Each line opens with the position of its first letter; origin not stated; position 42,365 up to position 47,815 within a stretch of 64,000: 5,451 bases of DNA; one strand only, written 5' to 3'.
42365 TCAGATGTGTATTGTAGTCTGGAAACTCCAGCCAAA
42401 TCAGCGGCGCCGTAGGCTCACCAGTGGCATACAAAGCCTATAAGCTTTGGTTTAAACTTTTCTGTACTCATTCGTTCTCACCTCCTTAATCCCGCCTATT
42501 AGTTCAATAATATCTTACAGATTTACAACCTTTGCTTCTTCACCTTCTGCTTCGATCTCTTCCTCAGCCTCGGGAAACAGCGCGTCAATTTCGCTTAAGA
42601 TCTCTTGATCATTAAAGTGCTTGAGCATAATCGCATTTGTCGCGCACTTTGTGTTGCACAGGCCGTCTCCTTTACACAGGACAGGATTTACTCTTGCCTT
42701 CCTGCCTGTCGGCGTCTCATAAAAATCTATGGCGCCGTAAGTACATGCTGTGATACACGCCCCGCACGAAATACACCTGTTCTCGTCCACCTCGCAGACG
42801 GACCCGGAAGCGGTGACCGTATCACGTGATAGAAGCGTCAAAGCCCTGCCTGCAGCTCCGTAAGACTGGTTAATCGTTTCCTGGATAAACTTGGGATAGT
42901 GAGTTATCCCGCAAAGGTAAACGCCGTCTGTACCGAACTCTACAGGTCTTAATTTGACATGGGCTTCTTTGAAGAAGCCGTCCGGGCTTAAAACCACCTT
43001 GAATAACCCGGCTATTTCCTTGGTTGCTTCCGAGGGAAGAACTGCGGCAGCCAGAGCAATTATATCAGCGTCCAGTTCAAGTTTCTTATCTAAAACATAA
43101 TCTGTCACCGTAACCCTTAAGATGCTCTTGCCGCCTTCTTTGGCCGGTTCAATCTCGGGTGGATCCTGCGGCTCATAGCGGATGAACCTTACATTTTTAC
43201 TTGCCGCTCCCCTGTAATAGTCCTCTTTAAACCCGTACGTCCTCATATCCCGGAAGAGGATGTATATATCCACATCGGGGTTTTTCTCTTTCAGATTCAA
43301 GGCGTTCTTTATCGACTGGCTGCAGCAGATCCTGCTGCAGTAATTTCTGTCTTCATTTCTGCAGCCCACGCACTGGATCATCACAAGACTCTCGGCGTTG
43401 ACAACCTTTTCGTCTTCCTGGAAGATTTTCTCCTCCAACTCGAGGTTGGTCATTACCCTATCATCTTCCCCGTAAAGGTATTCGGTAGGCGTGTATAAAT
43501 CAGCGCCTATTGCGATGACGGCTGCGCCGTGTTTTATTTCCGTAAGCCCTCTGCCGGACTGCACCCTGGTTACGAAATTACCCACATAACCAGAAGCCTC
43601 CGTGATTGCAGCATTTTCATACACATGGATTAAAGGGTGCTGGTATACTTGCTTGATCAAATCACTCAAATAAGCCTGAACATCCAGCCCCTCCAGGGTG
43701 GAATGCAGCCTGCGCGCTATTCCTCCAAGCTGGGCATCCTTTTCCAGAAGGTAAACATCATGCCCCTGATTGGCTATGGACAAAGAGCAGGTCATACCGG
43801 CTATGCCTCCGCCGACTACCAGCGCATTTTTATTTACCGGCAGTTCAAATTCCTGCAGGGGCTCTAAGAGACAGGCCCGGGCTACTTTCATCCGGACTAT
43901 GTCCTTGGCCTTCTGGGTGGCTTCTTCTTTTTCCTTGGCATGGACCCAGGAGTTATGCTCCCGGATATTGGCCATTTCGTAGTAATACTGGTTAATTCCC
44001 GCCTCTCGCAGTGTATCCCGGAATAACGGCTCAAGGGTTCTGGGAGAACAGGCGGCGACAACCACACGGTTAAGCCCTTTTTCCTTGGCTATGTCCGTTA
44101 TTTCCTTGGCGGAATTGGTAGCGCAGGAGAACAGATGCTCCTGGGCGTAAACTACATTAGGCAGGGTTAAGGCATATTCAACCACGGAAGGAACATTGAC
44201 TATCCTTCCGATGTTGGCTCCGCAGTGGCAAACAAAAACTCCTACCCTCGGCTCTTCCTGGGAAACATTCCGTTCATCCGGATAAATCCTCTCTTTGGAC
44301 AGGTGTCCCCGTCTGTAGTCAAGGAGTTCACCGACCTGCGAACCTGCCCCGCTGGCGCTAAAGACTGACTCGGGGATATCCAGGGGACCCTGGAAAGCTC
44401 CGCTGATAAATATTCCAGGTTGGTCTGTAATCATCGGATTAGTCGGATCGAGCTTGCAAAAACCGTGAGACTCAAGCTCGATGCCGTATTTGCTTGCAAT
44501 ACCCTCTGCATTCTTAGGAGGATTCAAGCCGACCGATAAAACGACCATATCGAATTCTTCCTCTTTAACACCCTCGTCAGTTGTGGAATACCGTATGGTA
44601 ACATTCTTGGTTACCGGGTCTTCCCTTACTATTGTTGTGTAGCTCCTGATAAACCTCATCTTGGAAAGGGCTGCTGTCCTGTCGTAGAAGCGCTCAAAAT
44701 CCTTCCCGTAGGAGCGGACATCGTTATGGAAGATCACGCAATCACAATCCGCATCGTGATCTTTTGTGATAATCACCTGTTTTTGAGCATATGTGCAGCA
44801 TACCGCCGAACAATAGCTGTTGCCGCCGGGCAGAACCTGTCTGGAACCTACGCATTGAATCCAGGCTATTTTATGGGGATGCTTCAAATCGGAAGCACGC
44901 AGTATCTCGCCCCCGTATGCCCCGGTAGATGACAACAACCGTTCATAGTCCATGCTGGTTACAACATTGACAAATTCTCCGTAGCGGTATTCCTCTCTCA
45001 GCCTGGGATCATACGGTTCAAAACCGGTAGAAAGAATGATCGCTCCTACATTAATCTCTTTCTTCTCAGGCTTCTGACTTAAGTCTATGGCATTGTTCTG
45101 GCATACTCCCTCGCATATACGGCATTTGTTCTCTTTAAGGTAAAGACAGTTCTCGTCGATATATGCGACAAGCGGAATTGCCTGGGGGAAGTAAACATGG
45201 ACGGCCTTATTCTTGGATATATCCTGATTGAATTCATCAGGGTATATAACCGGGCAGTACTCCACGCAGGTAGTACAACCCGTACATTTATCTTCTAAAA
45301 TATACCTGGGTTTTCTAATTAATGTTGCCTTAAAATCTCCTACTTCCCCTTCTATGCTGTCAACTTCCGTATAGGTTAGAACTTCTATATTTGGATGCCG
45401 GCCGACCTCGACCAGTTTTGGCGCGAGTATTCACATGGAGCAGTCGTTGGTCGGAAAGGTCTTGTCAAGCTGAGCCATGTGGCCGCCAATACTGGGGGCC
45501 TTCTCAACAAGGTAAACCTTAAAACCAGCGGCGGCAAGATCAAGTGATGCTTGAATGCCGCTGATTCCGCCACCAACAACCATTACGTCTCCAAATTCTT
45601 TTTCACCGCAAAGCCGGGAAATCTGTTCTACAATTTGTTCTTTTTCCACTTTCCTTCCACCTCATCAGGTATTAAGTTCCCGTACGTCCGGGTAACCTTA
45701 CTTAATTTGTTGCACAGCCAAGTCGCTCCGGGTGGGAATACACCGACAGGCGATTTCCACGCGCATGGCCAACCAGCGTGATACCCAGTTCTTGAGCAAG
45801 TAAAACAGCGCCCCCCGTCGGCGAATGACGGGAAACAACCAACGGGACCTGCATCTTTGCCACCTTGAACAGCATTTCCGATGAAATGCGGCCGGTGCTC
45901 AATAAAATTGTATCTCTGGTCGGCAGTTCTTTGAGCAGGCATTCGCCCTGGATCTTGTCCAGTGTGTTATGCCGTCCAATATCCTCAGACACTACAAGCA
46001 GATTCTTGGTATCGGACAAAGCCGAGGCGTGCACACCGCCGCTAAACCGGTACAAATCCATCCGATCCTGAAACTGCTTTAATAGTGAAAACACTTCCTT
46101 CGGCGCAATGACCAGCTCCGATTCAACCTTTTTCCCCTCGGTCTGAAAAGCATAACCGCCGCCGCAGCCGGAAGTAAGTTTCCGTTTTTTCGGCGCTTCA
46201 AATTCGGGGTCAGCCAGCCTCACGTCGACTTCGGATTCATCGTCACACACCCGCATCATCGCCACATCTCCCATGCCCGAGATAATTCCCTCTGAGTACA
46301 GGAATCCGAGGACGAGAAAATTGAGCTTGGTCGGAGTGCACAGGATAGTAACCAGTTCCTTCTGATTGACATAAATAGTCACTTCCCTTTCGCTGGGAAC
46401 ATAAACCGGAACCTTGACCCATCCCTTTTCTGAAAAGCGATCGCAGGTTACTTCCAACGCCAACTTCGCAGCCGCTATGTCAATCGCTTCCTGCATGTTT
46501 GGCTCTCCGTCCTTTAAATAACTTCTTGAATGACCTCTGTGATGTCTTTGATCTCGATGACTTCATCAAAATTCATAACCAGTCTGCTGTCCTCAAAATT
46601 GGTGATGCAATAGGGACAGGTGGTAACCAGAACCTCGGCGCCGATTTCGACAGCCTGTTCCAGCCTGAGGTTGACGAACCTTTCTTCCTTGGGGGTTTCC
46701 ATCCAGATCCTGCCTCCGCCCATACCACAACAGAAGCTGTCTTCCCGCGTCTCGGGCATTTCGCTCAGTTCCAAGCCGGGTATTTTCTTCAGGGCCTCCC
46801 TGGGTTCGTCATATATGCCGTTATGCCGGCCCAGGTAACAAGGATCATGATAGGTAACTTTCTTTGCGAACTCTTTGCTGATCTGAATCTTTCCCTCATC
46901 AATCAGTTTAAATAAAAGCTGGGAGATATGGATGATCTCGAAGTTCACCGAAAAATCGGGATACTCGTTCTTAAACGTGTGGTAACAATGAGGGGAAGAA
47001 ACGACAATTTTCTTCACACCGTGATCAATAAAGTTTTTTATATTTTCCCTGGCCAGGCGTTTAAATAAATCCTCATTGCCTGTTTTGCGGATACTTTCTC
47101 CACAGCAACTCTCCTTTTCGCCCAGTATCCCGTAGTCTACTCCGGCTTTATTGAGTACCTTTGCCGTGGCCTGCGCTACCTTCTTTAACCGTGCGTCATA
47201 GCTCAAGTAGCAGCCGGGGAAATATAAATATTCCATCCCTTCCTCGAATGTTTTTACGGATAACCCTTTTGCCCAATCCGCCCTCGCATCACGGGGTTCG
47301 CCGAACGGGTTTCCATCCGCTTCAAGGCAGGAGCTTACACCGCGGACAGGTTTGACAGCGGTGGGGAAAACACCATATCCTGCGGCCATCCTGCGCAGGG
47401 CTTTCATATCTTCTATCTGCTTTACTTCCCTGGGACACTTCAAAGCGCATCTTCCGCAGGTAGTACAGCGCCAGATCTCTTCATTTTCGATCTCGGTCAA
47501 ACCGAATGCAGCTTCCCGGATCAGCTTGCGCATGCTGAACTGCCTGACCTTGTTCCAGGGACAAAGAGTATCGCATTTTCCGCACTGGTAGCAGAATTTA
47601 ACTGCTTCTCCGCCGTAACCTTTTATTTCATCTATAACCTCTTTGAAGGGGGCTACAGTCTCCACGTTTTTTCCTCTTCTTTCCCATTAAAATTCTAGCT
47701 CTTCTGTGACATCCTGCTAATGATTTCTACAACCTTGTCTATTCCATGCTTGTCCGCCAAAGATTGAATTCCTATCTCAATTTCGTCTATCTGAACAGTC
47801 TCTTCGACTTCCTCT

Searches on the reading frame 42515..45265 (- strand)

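Call 52: search_protein_families(library=pfam, proteins=[window:42515-45265:-], max_evalue=0.0001)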
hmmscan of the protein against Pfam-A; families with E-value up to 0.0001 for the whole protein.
window:42515-45265:- (916 aa): 8 families
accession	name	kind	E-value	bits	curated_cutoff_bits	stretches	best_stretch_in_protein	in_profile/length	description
PF07992.20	Pyr_redox_2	-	3.7e-14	53.3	26.1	2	60-301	85-284/291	Pyridine nucleotide-disulphide oxidoreductase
PF13450.12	NAD_binding_8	-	1.9e-07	31.7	21.9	1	483-520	1-38/68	NAD(P)-binding Rossmann-like domain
PF12838.12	Fer4_7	-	1.1e-06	29.4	27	1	830-878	1-52/52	4Fe-4S dicluster domain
PF00890.30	FAD_binding_2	-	2.3e-06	27.5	20.4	1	481-515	2-36/414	FAD binding domain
PF12831.13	FAD_oxidored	-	2.4e-06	27.6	27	1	482-538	3-58/416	FAD dependent oxidoreductase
PF00037.32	Fer4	-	1.4e-05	25.2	21.1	0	825-846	2-23/24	4Fe-4S binding domain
PF01266.30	DAO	-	2.9e-05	24.2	27.9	1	482-515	3-37/353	FAD dependent oxidoreductase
PF14697.11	Fer4_21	-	4.8e-05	23.8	35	1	825-880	2-58/59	4Fe-4S dicluster domain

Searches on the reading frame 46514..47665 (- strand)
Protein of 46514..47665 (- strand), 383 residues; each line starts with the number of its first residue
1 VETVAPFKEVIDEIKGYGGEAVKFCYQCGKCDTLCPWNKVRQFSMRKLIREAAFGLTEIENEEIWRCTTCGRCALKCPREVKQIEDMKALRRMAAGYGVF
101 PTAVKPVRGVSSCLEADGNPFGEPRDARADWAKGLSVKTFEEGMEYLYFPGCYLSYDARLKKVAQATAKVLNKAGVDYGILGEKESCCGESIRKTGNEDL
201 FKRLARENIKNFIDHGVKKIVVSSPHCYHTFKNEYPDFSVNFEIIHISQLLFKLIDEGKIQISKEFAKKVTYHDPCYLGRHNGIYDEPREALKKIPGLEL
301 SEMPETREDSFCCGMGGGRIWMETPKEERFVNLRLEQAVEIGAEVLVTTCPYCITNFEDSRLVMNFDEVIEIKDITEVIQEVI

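Call 52: search_protein_families(library=pfam, proteins=[window:46514-47665:-], max_evalue=0.0001)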
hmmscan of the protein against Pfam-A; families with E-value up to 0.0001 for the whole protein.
window:46514-47665:- (383 aa): 7 families
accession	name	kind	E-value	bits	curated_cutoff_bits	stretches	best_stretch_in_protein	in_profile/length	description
PF02754.22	CCG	-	4e-43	145.9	20.6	2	270-357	1-84/85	Cysteine-rich domain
PF13183.11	Fer4_8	-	2.4e-10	41.2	27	1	22-81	2-68/68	4Fe-4S dicluster domain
PF25160.1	LdpA_Fe-S-bd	-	2.2e-08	34.2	27.6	0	18-45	21-48/49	LdpA Fe-S cluster-binding domain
PF13534.11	Fer4_17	-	4.3e-08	34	22.2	1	24-81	1-60/61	4Fe-4S dicluster domain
PF13187.11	Fer4_9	-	5.1e-08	33.3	27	1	25-80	2-50/52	4Fe-4S dicluster domain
PF13237.11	Fer4_10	-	6.9e-06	26.3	25.5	1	24-78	8-53/53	4Fe-4S dicluster domain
PF12838.12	Fer4_7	-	1.1e-05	26.2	27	1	25-80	2-51/52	4Fe-4S dicluster domain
